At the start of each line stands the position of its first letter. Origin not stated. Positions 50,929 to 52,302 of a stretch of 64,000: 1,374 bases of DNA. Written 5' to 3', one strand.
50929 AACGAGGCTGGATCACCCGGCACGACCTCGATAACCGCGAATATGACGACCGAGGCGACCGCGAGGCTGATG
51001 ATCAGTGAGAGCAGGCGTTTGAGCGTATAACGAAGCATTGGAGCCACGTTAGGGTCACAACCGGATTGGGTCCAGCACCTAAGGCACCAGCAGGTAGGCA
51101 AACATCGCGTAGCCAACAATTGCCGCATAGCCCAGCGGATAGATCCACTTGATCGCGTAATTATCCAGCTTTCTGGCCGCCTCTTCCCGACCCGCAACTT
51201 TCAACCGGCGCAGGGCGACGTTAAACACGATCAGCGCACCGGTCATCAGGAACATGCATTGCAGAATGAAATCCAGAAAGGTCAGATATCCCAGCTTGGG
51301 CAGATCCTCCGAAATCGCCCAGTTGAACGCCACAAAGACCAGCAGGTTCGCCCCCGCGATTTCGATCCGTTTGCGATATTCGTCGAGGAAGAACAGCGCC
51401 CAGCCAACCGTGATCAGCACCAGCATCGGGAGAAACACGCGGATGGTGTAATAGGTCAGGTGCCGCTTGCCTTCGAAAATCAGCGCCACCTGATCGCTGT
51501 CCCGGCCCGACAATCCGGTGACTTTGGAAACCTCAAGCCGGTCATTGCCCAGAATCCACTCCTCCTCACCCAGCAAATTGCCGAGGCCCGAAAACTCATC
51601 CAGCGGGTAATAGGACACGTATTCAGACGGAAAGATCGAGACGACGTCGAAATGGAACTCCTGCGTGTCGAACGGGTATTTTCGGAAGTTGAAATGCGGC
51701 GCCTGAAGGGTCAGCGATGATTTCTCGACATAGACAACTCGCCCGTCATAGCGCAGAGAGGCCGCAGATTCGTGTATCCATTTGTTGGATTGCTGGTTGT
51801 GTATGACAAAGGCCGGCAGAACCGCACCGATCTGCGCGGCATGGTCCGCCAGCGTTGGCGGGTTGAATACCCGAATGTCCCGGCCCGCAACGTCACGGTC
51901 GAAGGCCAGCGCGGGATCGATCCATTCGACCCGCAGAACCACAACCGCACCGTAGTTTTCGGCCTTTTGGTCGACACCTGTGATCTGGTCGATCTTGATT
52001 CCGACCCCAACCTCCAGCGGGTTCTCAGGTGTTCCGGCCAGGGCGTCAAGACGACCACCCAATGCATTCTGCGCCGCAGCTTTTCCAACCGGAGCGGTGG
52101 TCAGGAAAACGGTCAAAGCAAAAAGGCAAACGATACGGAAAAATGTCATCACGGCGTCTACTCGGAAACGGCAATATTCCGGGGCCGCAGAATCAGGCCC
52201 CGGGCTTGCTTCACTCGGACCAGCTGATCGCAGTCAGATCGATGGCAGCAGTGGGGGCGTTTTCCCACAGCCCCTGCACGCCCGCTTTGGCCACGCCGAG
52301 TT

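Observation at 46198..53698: Pentameric ligand-gated ion channel embedded in a peptide-ABC/ALDH gene string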

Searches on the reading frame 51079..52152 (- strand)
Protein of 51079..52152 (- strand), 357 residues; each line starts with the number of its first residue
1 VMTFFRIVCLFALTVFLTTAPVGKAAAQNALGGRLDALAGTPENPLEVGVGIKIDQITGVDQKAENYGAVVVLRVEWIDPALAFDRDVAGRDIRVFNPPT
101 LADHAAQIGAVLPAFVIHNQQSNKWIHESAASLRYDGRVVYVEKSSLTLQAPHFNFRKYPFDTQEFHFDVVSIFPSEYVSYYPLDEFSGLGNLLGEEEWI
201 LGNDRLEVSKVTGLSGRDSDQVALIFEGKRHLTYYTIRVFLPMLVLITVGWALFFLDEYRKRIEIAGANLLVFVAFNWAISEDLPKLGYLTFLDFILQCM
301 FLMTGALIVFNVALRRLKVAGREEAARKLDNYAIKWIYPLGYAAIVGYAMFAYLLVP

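Call 5: search_protein_families(library=pfam, proteins=[window:51079-52152:-], max_evalue=0.01)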
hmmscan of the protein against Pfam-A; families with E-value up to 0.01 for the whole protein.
window:51079-52152:- (357 aa): 1 family
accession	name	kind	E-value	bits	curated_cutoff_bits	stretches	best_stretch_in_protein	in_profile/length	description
PF02931.28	Neur_chan_LBD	-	1.7e-10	41.2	26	1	43-172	23-146/216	Neurotransmitter-gated ion-channel ligand binding domain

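Call 6: search_protein_families(library=ncbifam, proteins=[window:51079-52152:-], max_evalue=0.01)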
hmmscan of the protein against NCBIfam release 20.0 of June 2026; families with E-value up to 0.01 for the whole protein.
window:51079-52152:- (357 aa): 2 families
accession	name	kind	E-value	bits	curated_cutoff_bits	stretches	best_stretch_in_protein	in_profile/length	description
NF033918.0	LGIC_1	subfamily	5e-26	91.8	500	2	222-340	185-304/305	ligand-gated ion channel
TIGR00860.1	LIC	subfamily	1.8e-22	79.7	280.2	1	43-315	55-329/462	cation transporter family protein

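Call 7: find_homologous_proteins(query=window:51079-52149:-, max_evalue=0.001)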
Query window:51079-52149:- (356 aa): 427 proteins with E <= 0.001 among 6727 candidates; the best 120 are listed.
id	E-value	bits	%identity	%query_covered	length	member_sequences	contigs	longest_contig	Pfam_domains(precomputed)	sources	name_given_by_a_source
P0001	1.8e-236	802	100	100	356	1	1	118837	PF02931.29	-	-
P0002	1.1e-222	757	94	100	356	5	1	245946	PF02931.29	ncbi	-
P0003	4.3e-201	686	83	100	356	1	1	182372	PF02931.29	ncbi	-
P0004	1.9e-200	684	86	100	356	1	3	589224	PF02931.29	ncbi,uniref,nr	ncbi:hypothetical protein [Ruegeria arenilitoris]|uniref:hypothetical protein n=1 Tax=Ruegeria areni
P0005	3.5e-200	683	83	100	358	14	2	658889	PF02931.29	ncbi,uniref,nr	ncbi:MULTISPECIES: hypothetical protein [unclassified Ruegeria]|uniref:hypothetical protein n=1 Tax=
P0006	1.4e-199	681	84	100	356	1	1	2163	PF02931.29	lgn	-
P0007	3.4e-199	679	90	94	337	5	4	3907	PF02931.29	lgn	-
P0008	5.5e-199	679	85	100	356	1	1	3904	PF02931.29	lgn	-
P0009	1.2e-198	678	84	100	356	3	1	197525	PF02931.29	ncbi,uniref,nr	ncbi:hypothetical protein [uncultured Ruegeria sp.]|uniref:hypothetical protein n=1 Tax=uncultured R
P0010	4.4e-198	676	83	100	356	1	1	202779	PF02931.29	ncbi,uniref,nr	ncbi:hypothetical protein [Ruegeria sp. Ofav3-42]|uniref:hypothetical protein n=1 Tax=Ruegeria sp. O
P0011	6.9e-197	672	89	94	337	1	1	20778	PF02931.29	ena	-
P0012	6.3e-196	669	87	94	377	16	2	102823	PF02931.29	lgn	-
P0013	6.7e-195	665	81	100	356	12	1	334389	PF02931.29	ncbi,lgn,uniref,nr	ncbi:hypothetical protein [Ruegeria atlantica]|uniref:hypothetical protein n=1 Tax=Ruegeria atlantic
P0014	7.6e-194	662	81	100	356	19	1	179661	PF02931.29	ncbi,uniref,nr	ncbi:hypothetical protein [uncultured Ruegeria sp.]|uniref:hypothetical protein n=1 Tax=uncultured R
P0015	8.8e-194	662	83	99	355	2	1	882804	PF02931.29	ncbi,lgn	-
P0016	4.8e-193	659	82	100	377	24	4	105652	PF02931.29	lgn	-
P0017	1.3e-192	658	81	100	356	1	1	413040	PF02931.29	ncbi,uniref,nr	ncbi:hypothetical protein HW561_09990 [Rhodobacteraceae bacterium B1Z28]|uniref:Neurotransmitter-gat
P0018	3.7e-192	656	82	100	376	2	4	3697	PF02931.29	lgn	-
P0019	6.8e-191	652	81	100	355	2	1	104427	PF02931.29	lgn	-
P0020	1.4e-190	651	80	100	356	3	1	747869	PF02931.29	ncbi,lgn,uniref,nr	ncbi:hypothetical protein [Ruegeria sp. R14_0]|uniref:hypothetical protein n=1 Tax=Ruegeria sp. R14_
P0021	2.0e-190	651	81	100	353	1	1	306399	PF02931.29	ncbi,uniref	ncbi:hypothetical protein [Ruegeria sp. MALMAid1280]|uniref:hypothetical protein n=1 Tax=Ruegeria sp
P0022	2.6e-190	650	81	100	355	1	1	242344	PF02931.29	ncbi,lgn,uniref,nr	ncbi:Ligand-gated ion channel [Ruegeria denitrificans]|uniref:Ligand-gated ion channel n=1 Tax=Ruege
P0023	3.6e-190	650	78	100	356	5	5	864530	PF02931.29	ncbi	-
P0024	3.7e-190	650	88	91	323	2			PF02931.29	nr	nr:hypothetical protein [Ruegeria lacuscaerulensis]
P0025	9.5e-190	648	80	100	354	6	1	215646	PF02931.29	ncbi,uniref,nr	ncbi:hypothetical protein [Ruegeria arenilitoris]|uniref:hypothetical protein n=1 Tax=Ruegeria areni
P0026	1.3e-189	648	80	100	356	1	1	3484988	PF02931.29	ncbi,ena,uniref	ncbi:hypothetical protein [Ruegeria sp.]|uniref:hypothetical protein n=1 Tax=Ruegeria sp. TaxID=1879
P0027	2.5e-189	647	83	94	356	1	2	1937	PF02931.29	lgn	-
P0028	2.5e-189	647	85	96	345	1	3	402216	PF02931.29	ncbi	-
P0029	3.5e-189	646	85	94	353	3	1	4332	PF02931.29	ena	-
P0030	8.5e-189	645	79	100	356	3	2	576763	PF02931.29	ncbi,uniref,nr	ncbi:hypothetical protein [Ruegeria atlantica]|uniref:hypothetical protein n=1 Tax=Ruegeria atlantic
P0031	3.6e-188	643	80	100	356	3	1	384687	PF02931.29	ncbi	-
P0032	8.4e-188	642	80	100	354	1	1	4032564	PF02931.29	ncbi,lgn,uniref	ncbi:hypothetical protein [Ruegeria meonggei]|uniref:hypothetical protein n=1 Tax=Ruegeria meonggei 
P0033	1.0e-187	642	80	100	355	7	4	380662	PF02931.29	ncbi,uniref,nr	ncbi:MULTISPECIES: hypothetical protein [Ruegeria]|uniref:hypothetical protein n=1 Tax=Ruegeria TaxI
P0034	1.3e-186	638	79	100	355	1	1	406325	PF02931.29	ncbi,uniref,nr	ncbi:hypothetical protein [Ruegeria arenilitoris]|uniref:hypothetical protein n=1 Tax=Ruegeria areni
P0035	1.4e-186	638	82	94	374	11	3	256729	PF02931.29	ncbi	-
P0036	1.6e-186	638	80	100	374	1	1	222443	PF02931.29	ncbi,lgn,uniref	ncbi:hypothetical protein [Ruegeria sp. R8_2]|uniref:hypothetical protein n=2 Tax=unclassified Ruege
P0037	1.4e-182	625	78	100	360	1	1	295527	PF02931.29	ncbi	-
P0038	3.1e-178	610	78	94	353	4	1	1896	PF02931.29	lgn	-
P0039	3.3e-178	610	81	93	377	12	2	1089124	PF02931.29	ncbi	-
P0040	1.5e-177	608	76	99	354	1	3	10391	PF02931.29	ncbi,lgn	ncbi:MAG: hypothetical protein ACWA49_11240 [Ruegeria sp.]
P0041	2.4e-176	604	76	98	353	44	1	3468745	PF02931.29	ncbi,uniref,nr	ncbi:hypothetical protein [Ruegeria sp. B32]|uniref:hypothetical protein n=1 Tax=Ruegeria sp. B32 Ta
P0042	3.6e-176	604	79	91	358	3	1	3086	PF02931.29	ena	-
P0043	2.1e-175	601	76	99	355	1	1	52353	PF02931.29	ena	-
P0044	2.4e-173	594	74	97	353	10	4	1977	PF02931.29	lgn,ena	-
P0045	1.8e-171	588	78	94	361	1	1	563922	PF02931.29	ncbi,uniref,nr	ncbi:hypothetical protein FGK63_12170 [Ruegeria sediminis]|uniref:Neurotransmitter-gated ion-channel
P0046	1.5e-162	559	70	99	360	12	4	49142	PF02931.29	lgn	-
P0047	3.8e-162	558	69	100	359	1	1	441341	PF02931.29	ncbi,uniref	ncbi:hypothetical protein [Primorskyibacter sp. S87]|uniref:hypothetical protein n=1 Tax=Primorskyib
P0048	9.6e-161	553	69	100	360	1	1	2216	PF02931.29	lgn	-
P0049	2.8e-159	548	76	89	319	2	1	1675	PF02931.29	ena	-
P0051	6.1e-153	527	68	93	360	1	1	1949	PF02931.29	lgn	-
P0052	6.3e-153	527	73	88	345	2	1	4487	PF02931.29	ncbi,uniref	ncbi:hypothetical protein [Leisingera sp. JC11]|uniref:hypothetical protein n=1 Tax=Leisingera sp. J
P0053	6.1e-151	521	66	99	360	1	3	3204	PF02931.29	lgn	-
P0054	9.0e-151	520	65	99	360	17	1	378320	PF02931.29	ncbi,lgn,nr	ncbi:hypothetical protein J7426_09170 [Tropicibacter sp. R16_0]|nr:hypothetical protein [Tropicibact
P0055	1.3e-150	520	65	97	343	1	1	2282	PF02931.29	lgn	-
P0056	1.3e-149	516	66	98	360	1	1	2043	PF02931.29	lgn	-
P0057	8.4e-146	504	64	97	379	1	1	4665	PF02931.29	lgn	-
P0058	1.5e-145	503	64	98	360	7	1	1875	PF02931.29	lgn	-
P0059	2.5e-145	502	64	98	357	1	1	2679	PF02931.29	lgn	-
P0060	2.3e-143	496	64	97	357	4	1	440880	PF02931.29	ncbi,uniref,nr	ncbi:hypothetical protein [Ruegeria sp. HKCCD8929]|uniref:hypothetical protein n=1 Tax=Ruegeria sp. 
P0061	3.5e-143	495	65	99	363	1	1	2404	PF02931.29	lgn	-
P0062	3.0e-141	489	64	97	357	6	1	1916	PF02931.29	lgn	-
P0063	8.4e-141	487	64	94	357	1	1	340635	PF02931.29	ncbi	ncbi:MAG: hypothetical protein AB3N15_16105 [Paracoccaceae bacterium]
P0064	5.0e-140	485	62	98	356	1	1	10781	PF02931.29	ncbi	-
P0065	2.3e-139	483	60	99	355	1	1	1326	PF02931.29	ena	-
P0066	2.4e-139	483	62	94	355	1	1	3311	PF02931.29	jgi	jgi:Neurotransmitter-gated ion-channel ligand binding domain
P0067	4.5e-139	482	65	90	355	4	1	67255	PF02931.29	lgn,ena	-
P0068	2.3e-138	479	61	99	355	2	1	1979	PF02931.29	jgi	-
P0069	3.8e-138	479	66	89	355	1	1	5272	PF02931.29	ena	-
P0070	1.5e-137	477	64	90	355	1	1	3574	PF02931.29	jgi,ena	-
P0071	1.1e-136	474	60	98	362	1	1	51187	PF02931.29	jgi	jgi:hypothetical protein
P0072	3.7e-136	472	64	90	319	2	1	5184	PF02931.29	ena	-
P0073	3.7e-136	472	59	100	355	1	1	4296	PF02931.29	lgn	-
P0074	7.1e-136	471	59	98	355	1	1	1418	PF02931.29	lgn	-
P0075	1.9e-135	470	59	98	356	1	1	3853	PF02931.29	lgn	-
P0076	3.4e-135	469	61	93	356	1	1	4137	PF02931.29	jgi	-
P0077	4.9e-135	468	64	88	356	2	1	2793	PF02931.29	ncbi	ncbi:MAG: hypothetical protein AAF408_13790 [Pseudomonadota bacterium]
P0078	1.1e-134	467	61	99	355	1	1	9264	PF02931.29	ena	-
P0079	1.4e-134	467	60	99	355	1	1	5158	PF02931.29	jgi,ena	-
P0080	2.6e-134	466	63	90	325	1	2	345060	PF02931.29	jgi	-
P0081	4.0e-134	465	60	99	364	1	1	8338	PF02931.29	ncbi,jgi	ncbi:MAG: hypothetical protein ACI8R4_003108 [Paracoccaceae bacterium]|jgi:hypothetical protein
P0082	1.2e-133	464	61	99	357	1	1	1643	PF02931.29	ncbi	ncbi:hypothetical protein AB9K41_11680 [Cribrihabitans sp. XS_ASV171]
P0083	5.5e-133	462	59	99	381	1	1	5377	PF02931.29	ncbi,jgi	-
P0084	7.5e-133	461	58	98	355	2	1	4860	PF02931.29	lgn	-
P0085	8.1e-133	461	63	89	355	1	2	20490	PF02931.29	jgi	jgi:neurotransmitter-gated ion-channel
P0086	2.9e-132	459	64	88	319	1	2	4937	PF02931.29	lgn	-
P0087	4.0e-132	459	61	96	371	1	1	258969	PF02931.29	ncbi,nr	ncbi:hypothetical protein LCL97_16985 [Seohaeicola saemankumensis]|nr:hypothetical protein [Seohaeic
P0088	1.4e-131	457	60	96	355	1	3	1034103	PF02931.29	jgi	jgi:Neurotransmitter-gated ion-channel ligand binding domain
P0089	2.8e-131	456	59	98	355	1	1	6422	PF02931.29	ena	-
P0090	3.8e-131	456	60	94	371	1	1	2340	PF02931.29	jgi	-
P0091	2.1e-130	453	59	95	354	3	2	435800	PF02931.29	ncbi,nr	ncbi:hypothetical protein [Cribrihabitans marinus]|nr:hypothetical protein [Cribrihabitans marinus]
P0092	2.5e-130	453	58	96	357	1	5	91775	PF02931.29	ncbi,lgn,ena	-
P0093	5.8e-130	452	64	88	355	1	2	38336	PF02931.29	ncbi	-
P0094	2.1e-129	450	62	88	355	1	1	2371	PF02931.29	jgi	-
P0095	3.7e-129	449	60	91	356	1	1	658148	PF02931.29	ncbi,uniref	ncbi:hypothetical protein ACFORG_02900 [Lutimaribacter marinistellae]|uniref:Neurotransmitter-gated 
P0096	8.9e-129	448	58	98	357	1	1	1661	PF02931.29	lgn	-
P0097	9.3e-129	448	57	99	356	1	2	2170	PF02931.29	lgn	-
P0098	1.2e-128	447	56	100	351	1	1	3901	PF02931.29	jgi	jgi:hypothetical protein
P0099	1.3e-128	447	58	99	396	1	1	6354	PF02931.29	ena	-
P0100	3.2e-128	446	61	90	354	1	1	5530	PF02931.29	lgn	-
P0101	1.4e-127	444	57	99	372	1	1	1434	PF02931.29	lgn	-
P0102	1.6e-127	444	57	99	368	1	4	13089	PF02931.29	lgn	-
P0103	1.8e-127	444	57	97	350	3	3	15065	PF02931.29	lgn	-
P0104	3.4e-127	443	59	96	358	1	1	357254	PF02931.29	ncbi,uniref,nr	ncbi:hypothetical protein [Shimia biformata]|uniref:hypothetical protein n=1 Tax=Shimia biformata Ta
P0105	6.4e-127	442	59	98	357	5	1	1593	PF02931.29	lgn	-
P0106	6.7e-127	442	63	88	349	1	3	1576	PF02931.29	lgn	-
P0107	9.0e-127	441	62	88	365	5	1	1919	PF02931.29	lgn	-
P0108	1.4e-125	437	57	99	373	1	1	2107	PF02931.29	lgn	-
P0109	2.1e-125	437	61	89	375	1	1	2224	PF02931.29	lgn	-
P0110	2.8e-125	436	56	98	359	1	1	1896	PF02931.29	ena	-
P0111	4.3e-125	436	61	88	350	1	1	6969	PF02931.29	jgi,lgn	jgi:hypothetical protein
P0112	5.4e-125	435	61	88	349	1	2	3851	PF02931.29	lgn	-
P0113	5.4e-125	435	56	99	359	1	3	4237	PF02931.29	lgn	-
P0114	6.9e-125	435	60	85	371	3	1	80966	PF02931.29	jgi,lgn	jgi:hypothetical protein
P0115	1.0e-124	434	61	90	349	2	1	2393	PF02931.29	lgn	-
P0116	7.2e-124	432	58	93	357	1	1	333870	PF02931.29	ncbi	-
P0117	3.0e-123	430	58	94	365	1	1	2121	PF02931.29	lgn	-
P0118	4.2e-122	426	60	88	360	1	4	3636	PF02931.29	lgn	-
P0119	8.0e-122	425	56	99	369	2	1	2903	PF02931.29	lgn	-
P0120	2.6e-121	423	59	88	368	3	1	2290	PF02931.29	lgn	-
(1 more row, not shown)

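Call 8: search_solved_structures(query=window:51079-52149:-, max_evalue=0.01, show_alignments=2)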
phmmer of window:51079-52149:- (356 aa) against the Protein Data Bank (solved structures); distinct sequences matched with E-value up to 0.01: 227 (the best 60 are shown).
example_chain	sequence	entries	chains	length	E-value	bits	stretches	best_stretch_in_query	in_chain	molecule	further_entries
6fl9_A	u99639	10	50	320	8.8e-77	261.9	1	41-342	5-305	Cys-loop ligand-gated ion channel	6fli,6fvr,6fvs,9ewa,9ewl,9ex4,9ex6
6fvq_A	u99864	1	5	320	1.8e-76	260.9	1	41-342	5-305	Cys-loop ligand-gated ion channel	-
9ftg_A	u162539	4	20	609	1.4e-69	238.2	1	47-347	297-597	Neurotransmitter-gated ion-channel ligand-binding domain-containing protein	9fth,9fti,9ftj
6v4a_A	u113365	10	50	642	1.6e-69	238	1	47-347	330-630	Neur_chan_LBD domain-containing protein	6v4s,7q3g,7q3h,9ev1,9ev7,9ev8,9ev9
3tlt_A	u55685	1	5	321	3.3e-20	75.8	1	41-328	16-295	Glr4197 protein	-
6f0j_A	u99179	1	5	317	1.3e-19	73.9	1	42-328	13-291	Proton-gated ion channel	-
6f13_A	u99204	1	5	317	1.5e-19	73.6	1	42-328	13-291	Proton-gated ion channel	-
4ilc_A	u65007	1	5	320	2.4e-19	73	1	41-328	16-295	Proton-gated ion channel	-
6f0z_A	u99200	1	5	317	2.5e-19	72.9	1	42-328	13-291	Proton-gated ion channel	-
6f0r_A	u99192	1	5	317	2.7e-19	72.8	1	42-328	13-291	Proton-gated ion channel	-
3tls_A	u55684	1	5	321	2.9e-19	72.7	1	41-328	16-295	Glr4197 protein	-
6f16_A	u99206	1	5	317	2.9e-19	72.7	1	42-328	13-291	Proton-gated ion channel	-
6hz3_A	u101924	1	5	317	3.4e-19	72.5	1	42-328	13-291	Proton-gated ion channel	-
6f11_A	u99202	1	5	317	3.5e-19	72.5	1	42-328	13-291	Proton-gated ion channel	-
2xq3_A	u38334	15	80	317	3.5e-19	72.4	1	42-328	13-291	GLR4197 PROTEIN | Proton-gated ion channel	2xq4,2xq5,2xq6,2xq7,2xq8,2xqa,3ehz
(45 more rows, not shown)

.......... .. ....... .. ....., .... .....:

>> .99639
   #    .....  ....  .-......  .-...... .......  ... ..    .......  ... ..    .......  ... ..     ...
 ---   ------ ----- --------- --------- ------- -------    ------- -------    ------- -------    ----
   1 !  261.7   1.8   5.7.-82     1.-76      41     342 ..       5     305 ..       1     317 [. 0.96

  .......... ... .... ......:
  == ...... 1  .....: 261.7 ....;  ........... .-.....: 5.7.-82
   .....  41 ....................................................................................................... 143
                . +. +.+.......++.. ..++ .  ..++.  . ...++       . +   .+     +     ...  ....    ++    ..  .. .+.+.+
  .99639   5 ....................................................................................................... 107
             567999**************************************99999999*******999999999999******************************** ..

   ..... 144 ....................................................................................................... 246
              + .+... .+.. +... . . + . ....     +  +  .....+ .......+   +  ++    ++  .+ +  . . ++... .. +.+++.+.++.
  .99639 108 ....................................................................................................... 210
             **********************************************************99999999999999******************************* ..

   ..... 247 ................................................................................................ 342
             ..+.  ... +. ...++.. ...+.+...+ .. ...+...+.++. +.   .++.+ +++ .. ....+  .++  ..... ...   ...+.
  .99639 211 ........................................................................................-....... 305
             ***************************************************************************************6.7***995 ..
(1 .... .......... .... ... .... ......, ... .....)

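Call 11: find_related_loci(query=A1, collection=genome_contigs, flank=10000)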
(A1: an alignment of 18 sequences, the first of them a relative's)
Query A1 (356 aa) in genome_contigs; peptide patterns used: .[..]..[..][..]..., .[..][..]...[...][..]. (x = any residue, [..] = any of these).
426 stretches matched a pattern; 247 encode a relative of the query (tblastn E <= 1e-3); the best 80 are kept; 80 distinct loci.
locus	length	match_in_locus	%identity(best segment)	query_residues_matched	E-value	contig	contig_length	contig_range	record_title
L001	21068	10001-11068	84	1-356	0e+0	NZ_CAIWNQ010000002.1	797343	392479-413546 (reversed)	Ruegeria sp. THAF57, whole genome shotgun sequence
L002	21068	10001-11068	86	1-356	0e+0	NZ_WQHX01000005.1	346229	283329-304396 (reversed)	Ruegeria arenilitoris strain HKCCC1153 NODE_5, whole genome shotgun sequence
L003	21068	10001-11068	83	1-356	0e+0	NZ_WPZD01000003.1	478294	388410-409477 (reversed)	Ruegeria sp. HKCCD7239 NODE_3, whole genome shotgun sequence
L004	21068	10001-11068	83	1-356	0e+0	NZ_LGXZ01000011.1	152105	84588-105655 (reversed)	Ruegeria sp. 6PALISEP08 PM05_011, whole genome shotgun sequence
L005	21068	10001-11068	83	1-356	0e+0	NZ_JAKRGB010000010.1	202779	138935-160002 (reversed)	Ruegeria sp. Ofav3-42 NODE_10_length_202779_cov_33.844976, whole genome shotgun sequence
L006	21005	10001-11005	90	22-356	0e+0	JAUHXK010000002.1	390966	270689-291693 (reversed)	MAG: Alphaproteobacteria bacterium isolate 2_bin.60 NODE_30_length_390966_cov_1.987430, whole genome shotgun sequence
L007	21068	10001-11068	83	1-356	0e+0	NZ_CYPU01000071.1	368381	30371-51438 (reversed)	Ruegeria atlantica strain CECT 4292, whole genome shotgun sequence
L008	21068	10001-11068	83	1-356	0e+0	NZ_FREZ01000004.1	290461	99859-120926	Ruegeria sp. Alg231-54 isolate Ruegeria sp. Alg231_54, whole genome shotgun sequence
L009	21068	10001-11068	83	1-356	0e+0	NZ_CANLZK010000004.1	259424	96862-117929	Ruegeria atlantica isolate 4-128.fasta NODE_4, whole genome shotgun sequence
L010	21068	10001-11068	81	1-356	0e+0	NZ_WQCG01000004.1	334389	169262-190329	Ruegeria atlantica strain HKCCD6212 NODE_4, whole genome shotgun sequence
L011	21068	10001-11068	83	1-356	0e+0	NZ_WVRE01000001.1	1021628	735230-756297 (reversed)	Ruegeria sp. HKCCD7303 NODE_1, whole genome shotgun sequence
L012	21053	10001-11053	83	5-356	0e+0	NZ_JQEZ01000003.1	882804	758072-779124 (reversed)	Ruegeria halocynthiae strain MOLA R1/13b Contig_11, whole genome shotgun sequence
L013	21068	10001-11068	81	1-356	0e+0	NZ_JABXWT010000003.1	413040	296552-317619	Ruegeria haliotis strain B1Z28 NODE_3_length_413040_cov_1424.140201, whole genome shotgun sequence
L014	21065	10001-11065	82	1-356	0e+0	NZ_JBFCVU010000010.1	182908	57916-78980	Ruegeria sp. ANG10 NODE_10_length_182908_cov_19.651496, whole genome shotgun sequence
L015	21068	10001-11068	80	1-356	0e+0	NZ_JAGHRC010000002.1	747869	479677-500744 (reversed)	Ruegeria sp. R14_0 NODE_2_length_747869_cov_35.241103, whole genome shotgun sequence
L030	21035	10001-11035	75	10-355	5e-179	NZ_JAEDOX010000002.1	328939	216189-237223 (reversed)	Ruegeria sp. HKCCSA071 NODE_2_cov_92.9053, whole genome shotgun sequence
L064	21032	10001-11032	59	12-353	2e-122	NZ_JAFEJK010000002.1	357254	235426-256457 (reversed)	Shimia biformata strain JCM 18818 NODE_2_length_357254_cov_169.091, whole genome shotgun sequence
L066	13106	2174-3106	58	44-354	2e-115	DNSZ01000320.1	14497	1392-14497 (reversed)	MAG TPA_asm: Rhodobacteraceae bacterium isolate UBA10424 contig_2664, whole genome shotgun sequence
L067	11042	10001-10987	51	25-354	2e-113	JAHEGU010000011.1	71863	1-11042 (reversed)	MAG: Gammaproteobacteria bacterium isolate Ww423 NODE_244_length_71863_cov_4.422472, whole genome shotgun sequence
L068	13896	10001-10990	51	22-354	1e-113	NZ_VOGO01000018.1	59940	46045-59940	Phaeobacter marinintestinus strain UB-M7 UB-M7_scaffold18, whole genome shotgun sequence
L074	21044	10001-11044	47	7-353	1e-101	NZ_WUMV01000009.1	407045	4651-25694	Stappia sediminis strain BGMRC 2046 Scaffold5_1, whole genome shotgun sequence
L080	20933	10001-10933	50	44-354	2e-97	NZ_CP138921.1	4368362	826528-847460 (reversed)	Shimia sp. MIT1388 chromosome, complete genome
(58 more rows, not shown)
